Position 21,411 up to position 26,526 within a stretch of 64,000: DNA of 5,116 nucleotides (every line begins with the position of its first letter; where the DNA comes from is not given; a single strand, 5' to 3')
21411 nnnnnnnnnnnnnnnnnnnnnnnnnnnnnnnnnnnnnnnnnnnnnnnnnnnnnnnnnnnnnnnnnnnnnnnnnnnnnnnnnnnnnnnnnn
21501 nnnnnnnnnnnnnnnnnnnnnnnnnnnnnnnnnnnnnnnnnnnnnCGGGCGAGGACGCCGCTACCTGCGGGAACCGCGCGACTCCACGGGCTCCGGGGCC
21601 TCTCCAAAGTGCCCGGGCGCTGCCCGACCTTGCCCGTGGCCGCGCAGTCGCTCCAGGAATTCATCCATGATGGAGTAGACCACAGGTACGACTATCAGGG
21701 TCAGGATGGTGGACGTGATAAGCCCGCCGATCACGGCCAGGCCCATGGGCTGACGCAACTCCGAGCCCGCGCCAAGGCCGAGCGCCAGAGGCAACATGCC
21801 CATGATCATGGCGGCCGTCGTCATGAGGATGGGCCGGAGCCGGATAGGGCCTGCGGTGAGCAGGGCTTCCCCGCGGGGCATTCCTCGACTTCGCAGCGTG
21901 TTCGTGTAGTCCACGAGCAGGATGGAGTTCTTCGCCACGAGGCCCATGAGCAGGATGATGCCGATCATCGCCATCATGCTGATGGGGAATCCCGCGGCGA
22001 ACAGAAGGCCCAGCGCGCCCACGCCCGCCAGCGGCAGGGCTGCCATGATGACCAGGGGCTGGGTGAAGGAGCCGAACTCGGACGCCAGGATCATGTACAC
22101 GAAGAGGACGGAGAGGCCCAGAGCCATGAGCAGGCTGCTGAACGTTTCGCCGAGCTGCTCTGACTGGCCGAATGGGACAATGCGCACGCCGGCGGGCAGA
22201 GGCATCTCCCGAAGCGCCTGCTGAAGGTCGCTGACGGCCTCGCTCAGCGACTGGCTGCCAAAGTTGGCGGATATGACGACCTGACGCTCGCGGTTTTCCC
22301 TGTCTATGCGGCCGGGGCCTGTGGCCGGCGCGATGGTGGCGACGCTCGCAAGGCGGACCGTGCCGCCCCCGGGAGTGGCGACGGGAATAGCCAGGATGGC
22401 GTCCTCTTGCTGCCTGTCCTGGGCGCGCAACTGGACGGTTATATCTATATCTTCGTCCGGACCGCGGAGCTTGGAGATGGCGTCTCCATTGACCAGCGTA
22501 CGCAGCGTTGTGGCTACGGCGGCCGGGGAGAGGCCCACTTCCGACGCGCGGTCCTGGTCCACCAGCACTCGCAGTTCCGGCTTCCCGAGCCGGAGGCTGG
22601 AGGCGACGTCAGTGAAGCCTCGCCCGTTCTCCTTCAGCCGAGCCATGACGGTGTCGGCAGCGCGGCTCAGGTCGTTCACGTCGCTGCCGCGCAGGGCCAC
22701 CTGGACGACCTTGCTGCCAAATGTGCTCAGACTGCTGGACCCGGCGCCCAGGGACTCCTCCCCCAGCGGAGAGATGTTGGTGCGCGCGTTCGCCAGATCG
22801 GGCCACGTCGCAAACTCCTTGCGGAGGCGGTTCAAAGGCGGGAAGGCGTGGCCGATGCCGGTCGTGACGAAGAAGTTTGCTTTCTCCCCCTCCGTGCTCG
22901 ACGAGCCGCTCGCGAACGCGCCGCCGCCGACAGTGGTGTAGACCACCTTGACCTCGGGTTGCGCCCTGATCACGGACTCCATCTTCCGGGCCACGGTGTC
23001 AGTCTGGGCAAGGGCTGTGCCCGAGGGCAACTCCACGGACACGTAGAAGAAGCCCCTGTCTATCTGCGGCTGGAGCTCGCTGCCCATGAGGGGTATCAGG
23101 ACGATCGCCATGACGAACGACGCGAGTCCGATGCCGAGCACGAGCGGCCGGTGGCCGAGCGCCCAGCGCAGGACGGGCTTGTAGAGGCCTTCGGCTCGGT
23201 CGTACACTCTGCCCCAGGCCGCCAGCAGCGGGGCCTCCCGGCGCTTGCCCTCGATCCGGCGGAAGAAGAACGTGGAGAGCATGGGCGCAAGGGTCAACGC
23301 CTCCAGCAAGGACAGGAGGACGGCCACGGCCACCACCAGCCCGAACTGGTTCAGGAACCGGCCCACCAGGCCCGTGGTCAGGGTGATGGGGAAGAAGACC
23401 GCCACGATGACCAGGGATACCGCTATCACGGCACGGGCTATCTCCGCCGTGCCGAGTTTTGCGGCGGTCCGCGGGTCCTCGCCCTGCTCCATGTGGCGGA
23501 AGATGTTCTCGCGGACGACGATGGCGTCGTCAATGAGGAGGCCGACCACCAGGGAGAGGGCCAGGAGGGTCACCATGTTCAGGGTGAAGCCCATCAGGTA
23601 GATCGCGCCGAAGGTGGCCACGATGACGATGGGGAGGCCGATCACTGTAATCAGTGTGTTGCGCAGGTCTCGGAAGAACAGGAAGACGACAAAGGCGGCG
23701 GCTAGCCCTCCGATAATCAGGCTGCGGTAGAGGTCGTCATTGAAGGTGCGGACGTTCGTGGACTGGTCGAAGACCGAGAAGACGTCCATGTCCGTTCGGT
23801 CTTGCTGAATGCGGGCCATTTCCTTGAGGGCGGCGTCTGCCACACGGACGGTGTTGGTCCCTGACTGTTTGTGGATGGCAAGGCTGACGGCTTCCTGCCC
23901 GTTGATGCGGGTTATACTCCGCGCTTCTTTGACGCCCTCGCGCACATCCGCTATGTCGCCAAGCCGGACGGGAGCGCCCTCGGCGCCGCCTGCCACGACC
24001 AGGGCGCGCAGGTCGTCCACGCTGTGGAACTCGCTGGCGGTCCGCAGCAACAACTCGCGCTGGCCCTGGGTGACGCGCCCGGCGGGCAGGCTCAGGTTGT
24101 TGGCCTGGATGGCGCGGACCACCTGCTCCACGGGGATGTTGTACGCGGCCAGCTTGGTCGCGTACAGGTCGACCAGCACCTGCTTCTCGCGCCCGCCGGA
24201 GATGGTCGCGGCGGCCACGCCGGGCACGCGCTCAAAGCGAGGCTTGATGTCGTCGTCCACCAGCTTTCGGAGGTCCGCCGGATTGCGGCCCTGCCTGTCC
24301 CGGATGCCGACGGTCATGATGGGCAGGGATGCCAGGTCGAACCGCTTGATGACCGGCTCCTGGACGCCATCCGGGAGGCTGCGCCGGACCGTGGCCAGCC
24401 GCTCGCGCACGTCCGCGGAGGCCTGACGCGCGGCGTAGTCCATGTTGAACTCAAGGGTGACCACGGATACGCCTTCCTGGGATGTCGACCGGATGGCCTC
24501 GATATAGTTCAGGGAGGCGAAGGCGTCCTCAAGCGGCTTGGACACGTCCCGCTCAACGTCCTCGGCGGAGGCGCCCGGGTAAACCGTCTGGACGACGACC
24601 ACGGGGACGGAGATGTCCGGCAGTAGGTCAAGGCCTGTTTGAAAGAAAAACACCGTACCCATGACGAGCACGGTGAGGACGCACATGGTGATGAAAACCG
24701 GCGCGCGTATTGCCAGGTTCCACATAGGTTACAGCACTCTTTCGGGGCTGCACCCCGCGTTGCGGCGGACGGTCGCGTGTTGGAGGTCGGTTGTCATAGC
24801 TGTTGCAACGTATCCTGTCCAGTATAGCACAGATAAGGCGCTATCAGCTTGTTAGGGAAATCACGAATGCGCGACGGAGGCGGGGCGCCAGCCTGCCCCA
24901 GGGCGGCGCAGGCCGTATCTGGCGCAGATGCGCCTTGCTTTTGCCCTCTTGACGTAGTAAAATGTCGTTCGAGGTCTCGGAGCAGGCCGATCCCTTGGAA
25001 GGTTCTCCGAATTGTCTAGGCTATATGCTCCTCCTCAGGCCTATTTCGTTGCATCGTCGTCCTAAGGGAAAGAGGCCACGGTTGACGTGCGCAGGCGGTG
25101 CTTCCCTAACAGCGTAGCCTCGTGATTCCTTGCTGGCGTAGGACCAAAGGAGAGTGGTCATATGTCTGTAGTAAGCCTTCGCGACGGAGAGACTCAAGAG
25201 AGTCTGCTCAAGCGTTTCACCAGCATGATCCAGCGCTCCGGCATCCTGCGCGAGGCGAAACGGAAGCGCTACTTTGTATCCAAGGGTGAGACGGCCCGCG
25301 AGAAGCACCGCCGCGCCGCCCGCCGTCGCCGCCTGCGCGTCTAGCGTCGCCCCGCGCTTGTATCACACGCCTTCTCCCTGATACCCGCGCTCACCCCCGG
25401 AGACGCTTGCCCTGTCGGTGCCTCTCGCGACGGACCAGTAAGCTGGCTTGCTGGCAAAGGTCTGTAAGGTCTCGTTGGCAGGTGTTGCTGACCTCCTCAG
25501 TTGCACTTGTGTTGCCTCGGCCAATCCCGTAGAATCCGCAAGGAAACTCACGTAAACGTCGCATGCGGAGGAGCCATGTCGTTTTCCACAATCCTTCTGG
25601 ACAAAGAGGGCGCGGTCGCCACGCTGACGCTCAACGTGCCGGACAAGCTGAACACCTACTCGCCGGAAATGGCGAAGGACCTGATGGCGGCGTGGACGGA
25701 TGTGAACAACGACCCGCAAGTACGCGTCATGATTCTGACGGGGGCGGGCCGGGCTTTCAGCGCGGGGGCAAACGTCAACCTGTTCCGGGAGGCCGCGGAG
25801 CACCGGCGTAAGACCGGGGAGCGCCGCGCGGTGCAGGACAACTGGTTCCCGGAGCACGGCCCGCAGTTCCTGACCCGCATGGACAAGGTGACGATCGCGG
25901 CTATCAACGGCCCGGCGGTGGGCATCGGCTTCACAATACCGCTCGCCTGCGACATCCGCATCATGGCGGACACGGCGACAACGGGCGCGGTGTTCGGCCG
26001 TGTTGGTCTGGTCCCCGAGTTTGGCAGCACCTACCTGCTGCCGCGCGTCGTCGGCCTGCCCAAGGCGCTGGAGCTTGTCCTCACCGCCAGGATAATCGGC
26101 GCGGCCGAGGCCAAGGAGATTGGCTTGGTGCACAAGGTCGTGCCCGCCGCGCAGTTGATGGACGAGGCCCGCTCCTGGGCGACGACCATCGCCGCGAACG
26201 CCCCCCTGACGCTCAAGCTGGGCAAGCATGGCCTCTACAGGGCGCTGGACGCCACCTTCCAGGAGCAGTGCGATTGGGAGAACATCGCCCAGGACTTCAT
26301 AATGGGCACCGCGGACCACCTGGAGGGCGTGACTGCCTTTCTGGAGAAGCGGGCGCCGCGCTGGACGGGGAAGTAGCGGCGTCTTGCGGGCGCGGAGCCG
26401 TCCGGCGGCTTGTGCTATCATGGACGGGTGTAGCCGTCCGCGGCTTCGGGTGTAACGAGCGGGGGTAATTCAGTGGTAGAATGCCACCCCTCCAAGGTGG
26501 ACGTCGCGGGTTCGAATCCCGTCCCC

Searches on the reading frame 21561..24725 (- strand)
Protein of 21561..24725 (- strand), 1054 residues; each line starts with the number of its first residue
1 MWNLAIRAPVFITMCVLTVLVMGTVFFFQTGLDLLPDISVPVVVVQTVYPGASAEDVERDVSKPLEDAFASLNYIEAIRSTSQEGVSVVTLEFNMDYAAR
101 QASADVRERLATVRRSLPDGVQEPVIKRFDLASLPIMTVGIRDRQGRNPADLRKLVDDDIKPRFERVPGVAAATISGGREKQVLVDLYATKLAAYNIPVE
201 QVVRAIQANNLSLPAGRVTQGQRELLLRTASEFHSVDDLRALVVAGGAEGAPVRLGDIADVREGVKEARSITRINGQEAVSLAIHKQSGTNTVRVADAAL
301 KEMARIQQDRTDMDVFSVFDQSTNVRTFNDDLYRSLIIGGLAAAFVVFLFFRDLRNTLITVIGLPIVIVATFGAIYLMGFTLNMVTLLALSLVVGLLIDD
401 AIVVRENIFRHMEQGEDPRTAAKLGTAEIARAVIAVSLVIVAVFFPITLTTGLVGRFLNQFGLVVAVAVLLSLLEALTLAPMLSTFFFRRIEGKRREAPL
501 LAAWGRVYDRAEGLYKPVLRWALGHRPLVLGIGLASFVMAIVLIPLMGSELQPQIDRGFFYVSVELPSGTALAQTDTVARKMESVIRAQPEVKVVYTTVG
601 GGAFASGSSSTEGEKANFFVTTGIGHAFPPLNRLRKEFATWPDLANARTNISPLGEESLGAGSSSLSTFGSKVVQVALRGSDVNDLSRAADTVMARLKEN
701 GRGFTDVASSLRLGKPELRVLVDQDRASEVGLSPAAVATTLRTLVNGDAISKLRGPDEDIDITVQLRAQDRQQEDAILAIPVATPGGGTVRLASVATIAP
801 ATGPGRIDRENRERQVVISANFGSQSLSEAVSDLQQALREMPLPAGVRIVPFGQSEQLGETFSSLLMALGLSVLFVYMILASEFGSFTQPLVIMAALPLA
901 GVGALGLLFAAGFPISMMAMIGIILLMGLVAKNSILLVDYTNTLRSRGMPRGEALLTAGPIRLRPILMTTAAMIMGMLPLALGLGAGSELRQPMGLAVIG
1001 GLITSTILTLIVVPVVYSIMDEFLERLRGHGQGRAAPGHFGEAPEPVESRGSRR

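Call 47: search_protein_families(library=ncbifam, proteins=[window:21561-24725:-], max_evalue=1e-20)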
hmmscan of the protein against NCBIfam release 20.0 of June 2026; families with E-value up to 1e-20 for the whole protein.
window:21561-24725:- (1054 aa): 11 families
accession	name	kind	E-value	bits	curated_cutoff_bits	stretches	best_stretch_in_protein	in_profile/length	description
NF033617.1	RND_permease_2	subfamily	5.4e-232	772.8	1250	1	4-1021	3-1008/1009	multidrug efflux RND transporter permease subunit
NF000282.2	RND_permease_1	subfamily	8.1e-171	570.3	1250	1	6-1020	5-1027/1029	multidrug efflux RND transporter permease subunit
TIGR00915.1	2A0602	subfamily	2.3e-150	502.5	940.35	1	2-1026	2-1034/1050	efflux RND transporter permease subunit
NF007905.0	PRK10614.1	equivalog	5.4e-150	501.1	1774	1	2-1028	4-1016/1025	multidrug efflux RND transporter permease subunit MdtC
NF007798.0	PRK10503.1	equivalog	2.6e-146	488.9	1584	1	5-1029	16-1031/1040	MdtB/MuxB family multidrug efflux RND transporter permease subunit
TIGR00914.1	2A0601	subfamily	7.8e-142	474.2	701.45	1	5-1021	9-1036/1051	CusA/CzcA family heavy metal efflux RND transporter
NF007133.0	PRK09579.1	equivalog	1.5e-127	426.6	1763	1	5-1021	7-1003/1017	multidrug efflux RND transporter permease subunit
NF007842.1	PRK10555.1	equivalog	3.3e-116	389.4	1854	1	1-1019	1-1025/1036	multidrug efflux RND transporter permease AcrD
NF007131.0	PRK09577.1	equivalog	5.5e-106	355.4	1768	1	4-1029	4-1031/1045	multidrug efflux RND transporter permease subunit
NF000037.1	RND_perm_OqxB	exception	7.9e-99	331.8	2200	1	6-1026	8-1040/1050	multidrug efflux RND transporter permease subunit OqxB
NF011706.2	PRK15127.1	equivalog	2.8e-89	300.3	2150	2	1-605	1-618/1049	multidrug efflux RND transporter permease subunit AcrB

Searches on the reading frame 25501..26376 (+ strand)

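Call 47: search_protein_families(library=ncbifam, proteins=[window:25501-26376:+], max_evalue=1e-20)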
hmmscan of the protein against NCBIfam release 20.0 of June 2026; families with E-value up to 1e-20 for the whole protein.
window:25501-26376:+ (291 aa): 61 families (the best 25 are shown)
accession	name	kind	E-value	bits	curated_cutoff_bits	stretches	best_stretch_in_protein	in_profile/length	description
NF006109.0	PRK08260.1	subfamily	6.4e-67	225.9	320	1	26-290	1-277/296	enoyl-CoA hydratase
NF004857.0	PRK06210.1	equivalog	1.7e-65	221.1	341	1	26-290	5-274/275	enoyl-CoA hydratase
NF006699.0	PRK09245.1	subfamily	3.7e-63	213.3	354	1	30-290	4-265/266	crotonase/enoyl-CoA hydratase family protein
NF051848.1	EnCoAHydtEchA19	equivalog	3.3e-59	200.5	400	1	31-291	2-258/258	enoyl-CoA hydratase EchA19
NF004635.0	PRK05981.1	equivalog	4.1e-57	193.7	351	1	26-291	1-266/266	enoyl-CoA hydratase/isomerase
NF004475.0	PRK05809.1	subfamily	4.6e-54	183.6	394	1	26-288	1-257/260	short-chain-enoyl-CoA hydratase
TIGR02280.1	PaaB1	equivalog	7e-53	179.7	345.15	1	31-291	1-256/256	2-(1,2-epoxy-1,2-dihydrophenyl)acetyl-CoA isomerase PaaG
NF005802.0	PRK07657.1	equivalog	2.1e-51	175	363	1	36-291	11-260/260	enoyl-CoA hydratase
NF004781.0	PRK06127.1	subfamily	4.4e-50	170.8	291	1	29-291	11-269/269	enoyl-CoA hydratase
NF004517.0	PRK05862.1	equivalog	1.6e-49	168.7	396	1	26-289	1-255/257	enoyl-CoA hydratase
NF042430.2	EnCoAhydt_DpgD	equivalog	6.7e-48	163.4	400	1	34-290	2-257/258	enoyl-CoA-hydratase DpgD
NF004840.0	PRK06190.1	equivalog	3.2e-47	161.3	253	1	29-262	4-230/260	enoyl-CoA hydratase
NF005803.0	PRK07658.1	equivalog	9.4e-47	159.6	313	1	31-291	4-257/257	enoyl-CoA hydratase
NF005864.0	PRK07799.1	equivalog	3e-46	157.7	316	1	30-290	9-265/266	crotonase/enoyl-CoA hydratase family protein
NF004796.0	PRK06144.1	subfamily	3.1e-46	158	272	1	29-291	8-262/262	enoyl-CoA hydratase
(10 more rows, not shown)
